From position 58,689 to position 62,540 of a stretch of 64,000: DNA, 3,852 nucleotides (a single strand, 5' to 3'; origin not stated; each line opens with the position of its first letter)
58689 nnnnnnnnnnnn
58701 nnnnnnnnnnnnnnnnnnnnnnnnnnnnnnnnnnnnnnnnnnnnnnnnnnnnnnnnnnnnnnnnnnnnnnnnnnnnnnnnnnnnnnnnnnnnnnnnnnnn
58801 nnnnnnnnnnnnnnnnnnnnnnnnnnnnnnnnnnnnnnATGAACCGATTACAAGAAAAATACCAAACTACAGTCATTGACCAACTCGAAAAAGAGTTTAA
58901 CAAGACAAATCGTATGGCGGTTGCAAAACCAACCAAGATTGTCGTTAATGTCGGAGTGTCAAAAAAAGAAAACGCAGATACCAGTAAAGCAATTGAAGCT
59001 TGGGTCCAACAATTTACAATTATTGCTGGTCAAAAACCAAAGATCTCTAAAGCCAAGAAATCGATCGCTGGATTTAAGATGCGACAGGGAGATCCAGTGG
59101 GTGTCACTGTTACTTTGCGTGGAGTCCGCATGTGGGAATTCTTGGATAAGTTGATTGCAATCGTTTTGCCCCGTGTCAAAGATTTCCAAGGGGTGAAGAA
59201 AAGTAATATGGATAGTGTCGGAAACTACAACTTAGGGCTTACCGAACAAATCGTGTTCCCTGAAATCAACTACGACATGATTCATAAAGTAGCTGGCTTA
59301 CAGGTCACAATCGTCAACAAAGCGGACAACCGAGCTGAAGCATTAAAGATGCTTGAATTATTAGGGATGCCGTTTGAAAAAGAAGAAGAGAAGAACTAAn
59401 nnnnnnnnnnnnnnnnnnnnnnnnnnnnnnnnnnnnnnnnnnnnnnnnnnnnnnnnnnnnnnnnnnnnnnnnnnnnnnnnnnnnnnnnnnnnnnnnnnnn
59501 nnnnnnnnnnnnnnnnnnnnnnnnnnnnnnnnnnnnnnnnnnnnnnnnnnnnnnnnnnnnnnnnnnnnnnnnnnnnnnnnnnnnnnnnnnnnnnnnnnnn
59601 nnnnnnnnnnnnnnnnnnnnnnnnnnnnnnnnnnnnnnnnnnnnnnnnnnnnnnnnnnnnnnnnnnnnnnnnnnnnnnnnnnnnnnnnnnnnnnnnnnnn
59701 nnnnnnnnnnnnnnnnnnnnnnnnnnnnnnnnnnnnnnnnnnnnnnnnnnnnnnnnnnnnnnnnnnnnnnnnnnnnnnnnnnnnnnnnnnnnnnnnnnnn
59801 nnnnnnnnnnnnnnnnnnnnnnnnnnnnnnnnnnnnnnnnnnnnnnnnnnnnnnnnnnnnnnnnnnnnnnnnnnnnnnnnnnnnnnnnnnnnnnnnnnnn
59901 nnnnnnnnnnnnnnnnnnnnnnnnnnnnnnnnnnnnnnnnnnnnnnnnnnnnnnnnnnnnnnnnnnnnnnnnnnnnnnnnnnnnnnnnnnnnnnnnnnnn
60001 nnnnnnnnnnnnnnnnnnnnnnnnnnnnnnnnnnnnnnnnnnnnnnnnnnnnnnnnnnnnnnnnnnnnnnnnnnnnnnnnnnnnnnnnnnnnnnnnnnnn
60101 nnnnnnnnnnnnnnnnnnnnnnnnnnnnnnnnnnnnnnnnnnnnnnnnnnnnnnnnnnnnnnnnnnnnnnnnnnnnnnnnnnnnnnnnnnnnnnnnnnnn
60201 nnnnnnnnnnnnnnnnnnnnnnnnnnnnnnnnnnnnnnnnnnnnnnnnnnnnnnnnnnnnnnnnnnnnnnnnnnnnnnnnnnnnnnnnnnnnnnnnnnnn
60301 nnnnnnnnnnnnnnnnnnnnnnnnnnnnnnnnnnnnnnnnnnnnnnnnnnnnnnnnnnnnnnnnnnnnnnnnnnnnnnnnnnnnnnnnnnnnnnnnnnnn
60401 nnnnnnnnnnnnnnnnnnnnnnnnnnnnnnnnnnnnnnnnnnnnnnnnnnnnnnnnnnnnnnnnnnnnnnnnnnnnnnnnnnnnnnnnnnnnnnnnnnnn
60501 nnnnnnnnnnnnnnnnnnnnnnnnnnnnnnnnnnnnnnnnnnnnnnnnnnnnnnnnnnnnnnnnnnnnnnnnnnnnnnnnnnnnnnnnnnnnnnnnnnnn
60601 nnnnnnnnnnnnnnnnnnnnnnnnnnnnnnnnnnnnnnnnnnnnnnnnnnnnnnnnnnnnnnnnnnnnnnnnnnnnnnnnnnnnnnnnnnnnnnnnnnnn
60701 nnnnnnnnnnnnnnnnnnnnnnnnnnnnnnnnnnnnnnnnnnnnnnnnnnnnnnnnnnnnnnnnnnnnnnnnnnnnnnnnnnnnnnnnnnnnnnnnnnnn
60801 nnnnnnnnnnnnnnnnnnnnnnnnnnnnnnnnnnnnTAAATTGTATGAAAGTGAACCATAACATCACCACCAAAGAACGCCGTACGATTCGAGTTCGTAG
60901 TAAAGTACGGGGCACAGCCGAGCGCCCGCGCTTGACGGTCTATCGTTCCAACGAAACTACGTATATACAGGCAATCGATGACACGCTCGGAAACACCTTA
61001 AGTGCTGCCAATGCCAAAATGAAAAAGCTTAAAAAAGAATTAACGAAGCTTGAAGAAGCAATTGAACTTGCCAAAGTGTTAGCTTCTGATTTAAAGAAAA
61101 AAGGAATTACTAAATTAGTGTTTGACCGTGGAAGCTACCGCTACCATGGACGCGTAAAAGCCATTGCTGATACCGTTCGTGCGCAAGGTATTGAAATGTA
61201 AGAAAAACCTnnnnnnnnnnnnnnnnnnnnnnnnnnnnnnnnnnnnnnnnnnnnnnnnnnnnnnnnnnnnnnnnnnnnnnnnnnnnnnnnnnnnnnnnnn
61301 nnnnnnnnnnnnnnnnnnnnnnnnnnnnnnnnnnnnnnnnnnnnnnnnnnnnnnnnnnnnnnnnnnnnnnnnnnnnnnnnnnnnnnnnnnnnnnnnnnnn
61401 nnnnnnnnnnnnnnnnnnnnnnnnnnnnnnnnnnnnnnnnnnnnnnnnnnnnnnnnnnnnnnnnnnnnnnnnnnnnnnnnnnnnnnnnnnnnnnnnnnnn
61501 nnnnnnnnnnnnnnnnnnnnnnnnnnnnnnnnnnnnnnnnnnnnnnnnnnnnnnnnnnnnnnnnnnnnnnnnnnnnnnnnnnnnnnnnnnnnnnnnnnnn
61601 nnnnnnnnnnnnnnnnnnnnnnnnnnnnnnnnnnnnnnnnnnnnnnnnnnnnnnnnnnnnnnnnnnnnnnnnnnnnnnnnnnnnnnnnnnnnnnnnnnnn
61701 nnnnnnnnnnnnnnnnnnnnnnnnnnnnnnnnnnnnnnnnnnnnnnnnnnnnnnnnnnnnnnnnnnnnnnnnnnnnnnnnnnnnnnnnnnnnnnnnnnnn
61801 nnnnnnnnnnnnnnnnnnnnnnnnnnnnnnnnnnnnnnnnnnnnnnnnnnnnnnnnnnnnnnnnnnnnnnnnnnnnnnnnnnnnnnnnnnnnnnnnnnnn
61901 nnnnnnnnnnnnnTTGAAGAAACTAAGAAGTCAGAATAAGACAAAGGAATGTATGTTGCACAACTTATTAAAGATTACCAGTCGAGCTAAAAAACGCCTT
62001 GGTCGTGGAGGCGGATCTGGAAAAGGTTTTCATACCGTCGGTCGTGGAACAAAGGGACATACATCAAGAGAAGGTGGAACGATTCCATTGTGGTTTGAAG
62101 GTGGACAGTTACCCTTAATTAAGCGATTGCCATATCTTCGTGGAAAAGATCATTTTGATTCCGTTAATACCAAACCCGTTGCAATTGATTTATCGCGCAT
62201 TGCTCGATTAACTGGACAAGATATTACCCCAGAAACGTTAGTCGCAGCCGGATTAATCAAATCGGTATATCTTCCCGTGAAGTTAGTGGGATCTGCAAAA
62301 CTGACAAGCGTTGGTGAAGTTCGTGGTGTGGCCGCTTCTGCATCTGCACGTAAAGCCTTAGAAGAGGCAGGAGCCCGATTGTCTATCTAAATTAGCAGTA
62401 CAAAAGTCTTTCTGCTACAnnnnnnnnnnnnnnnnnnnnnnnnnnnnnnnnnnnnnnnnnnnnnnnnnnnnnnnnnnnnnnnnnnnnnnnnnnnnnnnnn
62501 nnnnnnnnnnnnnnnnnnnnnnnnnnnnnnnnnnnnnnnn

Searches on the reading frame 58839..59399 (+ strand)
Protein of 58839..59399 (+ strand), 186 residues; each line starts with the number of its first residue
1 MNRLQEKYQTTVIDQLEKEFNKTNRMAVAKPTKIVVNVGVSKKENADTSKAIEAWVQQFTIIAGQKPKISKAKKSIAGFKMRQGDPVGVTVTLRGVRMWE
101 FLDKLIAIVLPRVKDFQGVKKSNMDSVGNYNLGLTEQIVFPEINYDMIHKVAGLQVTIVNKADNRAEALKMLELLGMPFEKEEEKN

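Call 3: search_protein_families(library=pfam, proteins=[window:58839-59399:+], max_evalue=1)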
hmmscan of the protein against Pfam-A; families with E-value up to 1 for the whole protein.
window:58839-59399:+ (186 aa): 4 families
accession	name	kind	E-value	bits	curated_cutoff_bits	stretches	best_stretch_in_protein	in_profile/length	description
PF00673.26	Ribosomal_L5_C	-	2.5e-34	117.7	27.8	1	86-179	1-94/94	ribosomal L5P family C-terminus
PF00281.24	Ribosomal_L5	-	3.8e-14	53.1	34.9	1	24-82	1-57/57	Ribosomal protein L5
PF11061.14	Tsr0524-like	-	0.021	15.1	25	1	72-103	26-58/61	Cytochrome b6f, subunit Tsr0524-like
PF21809.3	Glyco_hydro_84_hel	-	0.092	13.2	27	1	16-63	25-68/131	Bacterial GH84, post-catalytic domain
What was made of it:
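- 58839..59399 (+): rplE (uL5), the downstream neighbour. Pfam Ribosomal_L5 and L5_C (call 3)
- Checked: The downstream gene, 58839..59399, is uL5 (Ribosomal_L5 plus L5_C) (call 3).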

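Call 10: find_related_loci(query=window:58839-59396:+, collection=genome_contigs, flank=4000)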
Query window:58839-59396:+ (186 aa) in genome_contigs; peptide patterns used: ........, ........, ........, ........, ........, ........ (x = any residue, [..] = any of these).
130 stretches matched a pattern; 99 encode a relative of the query (tblastn E <= 1e-3); the best 80 are kept; 80 distinct loci.
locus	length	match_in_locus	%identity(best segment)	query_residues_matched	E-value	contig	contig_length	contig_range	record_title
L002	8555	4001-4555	82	1-185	6e-101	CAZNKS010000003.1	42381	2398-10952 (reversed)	MAG TPA_asm: uncultured Pseudomonadales bacterium isolate SRP170004_co1_558 genome assembly, contig: NODE_1155_length_42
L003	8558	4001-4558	98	1-186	1e-121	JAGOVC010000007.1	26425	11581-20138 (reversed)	Candidatus Woesebacteria bacterium isolate Gw_Eff_bin_538 Gw_Eff_3533_length_26425_cov_5.997909, whole genome shotgun se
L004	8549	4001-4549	73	1-183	1e-82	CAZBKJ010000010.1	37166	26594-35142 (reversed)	MAG TPA_asm: uncultured Pseudomonadales bacterium isolate SRP286056_co1_272 genome assembly, contig: NODE_1173_length_37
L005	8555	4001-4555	61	1-185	2e-73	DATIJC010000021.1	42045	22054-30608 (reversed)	MAG TPA_asm: Patescibacteria group bacterium isolate SMAG_U15681 k141_509356, whole genome shotgun sequence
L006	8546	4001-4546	63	1-183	5e-72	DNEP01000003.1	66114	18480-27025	MAG TPA_asm: Candidatus Paceibacterota bacterium isolate UBA12128 contig_11407, whole genome shotgun sequence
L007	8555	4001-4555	61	1-184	3e-71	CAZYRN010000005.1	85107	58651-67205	MAG TPA_asm: uncultured Pseudomonadales bacterium isolate SRP144015_co1_64 genome assembly, contig: NODE_145_length_8510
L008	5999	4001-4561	59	1-186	1e-69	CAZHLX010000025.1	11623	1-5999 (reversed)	MAG TPA_asm: uncultured Pseudomonadales bacterium isolate SRP167671_co2_247 genome assembly, contig: NODE_7154_length_11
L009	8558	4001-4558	59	1-185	2e-69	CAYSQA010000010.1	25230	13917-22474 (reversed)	MAG TPA_asm: uncultured Pseudomonadales bacterium isolate SRP170004_co1_586 genome assembly, contig: NODE_2937_length_25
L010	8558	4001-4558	59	1-185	2e-69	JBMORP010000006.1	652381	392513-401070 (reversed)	MAG: Patescibacteria group bacterium isolate Betzabe_MAG183 MAG183_6, whole genome shotgun sequence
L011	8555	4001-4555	57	1-184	1e-68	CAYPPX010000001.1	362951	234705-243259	MAG TPA_asm: uncultured Pseudomonadales bacterium isolate SRP093185_co1_36 genome assembly, contig: NODE_1_length_362951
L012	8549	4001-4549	58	1-182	1e-66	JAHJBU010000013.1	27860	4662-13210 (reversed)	MAG: Patescibacteria group bacterium isolate Modern_marine.mb.272 Modern_marine.mb.272_k141_261125, whole genome shotgun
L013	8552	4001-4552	57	1-183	1e-65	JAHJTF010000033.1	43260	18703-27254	MAG: Patescibacteria group bacterium isolate OS_PC_MetaG.mb.40 OS_PC_MetaG.mb.40_k141_614311, whole genome shotgun seque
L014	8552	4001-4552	55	1-183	4e-63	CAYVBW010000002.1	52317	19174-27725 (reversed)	MAG TPA_asm: uncultured Pseudomonadales bacterium isolate SRP241326_co2_315 genome assembly, contig: NODE_1041_length_52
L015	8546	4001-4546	54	1-182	5e-62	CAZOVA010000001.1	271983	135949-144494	MAG TPA_asm: uncultured Pseudomonadales bacterium isolate binchicken_co45_656 genome assembly, contig: NODE_3_length_271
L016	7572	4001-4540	51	1-182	7e-57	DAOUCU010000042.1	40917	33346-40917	MAG TPA_asm: Dehalococcoidia bacterium isolate H85_867 67420, whole genome shotgun sequence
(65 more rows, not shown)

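Call 106: find_related_loci(query=window:58839-59396:+, collection=viral_contigs, flank=5000)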
Query window:58839-59396:+ (186 aa) in viral_contigs; peptide patterns used: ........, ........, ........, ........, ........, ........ (x = any residue, [..] = any of these).
2 stretches matched a pattern, but none encodes a relative of the query by tblastn (E <= 1e-3).
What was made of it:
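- Tried and rejected: A scan of viral contigs with L5 found nothing (call 106).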

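Call 109: search_protein_families(library=pfam, proteins=[L097:189-446:+], max_evalue=0.01)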
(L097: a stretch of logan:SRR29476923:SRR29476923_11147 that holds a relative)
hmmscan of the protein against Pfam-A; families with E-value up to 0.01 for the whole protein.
L097:189-446:+ (85 aa): 0 families

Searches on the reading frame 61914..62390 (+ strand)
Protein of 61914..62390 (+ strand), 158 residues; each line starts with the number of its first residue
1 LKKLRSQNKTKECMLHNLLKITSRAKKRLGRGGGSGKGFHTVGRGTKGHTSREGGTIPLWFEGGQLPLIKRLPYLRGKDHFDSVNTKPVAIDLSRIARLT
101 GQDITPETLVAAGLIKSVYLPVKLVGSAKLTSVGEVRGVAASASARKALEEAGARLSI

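Call 44: search_protein_families(library=pfam, proteins=[window:61914-62390:+], max_evalue=0.001)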
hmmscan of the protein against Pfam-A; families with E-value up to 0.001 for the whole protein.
window:61914-62390:+ (158 aa): 1 family
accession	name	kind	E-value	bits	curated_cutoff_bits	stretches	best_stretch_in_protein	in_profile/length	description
PF00828.25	Ribosomal_L27A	-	1.8e-08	35.1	21.5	1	97-154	8-69/72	Ribosomal proteins 50S-L15, 50S-L18e, 60S-L27A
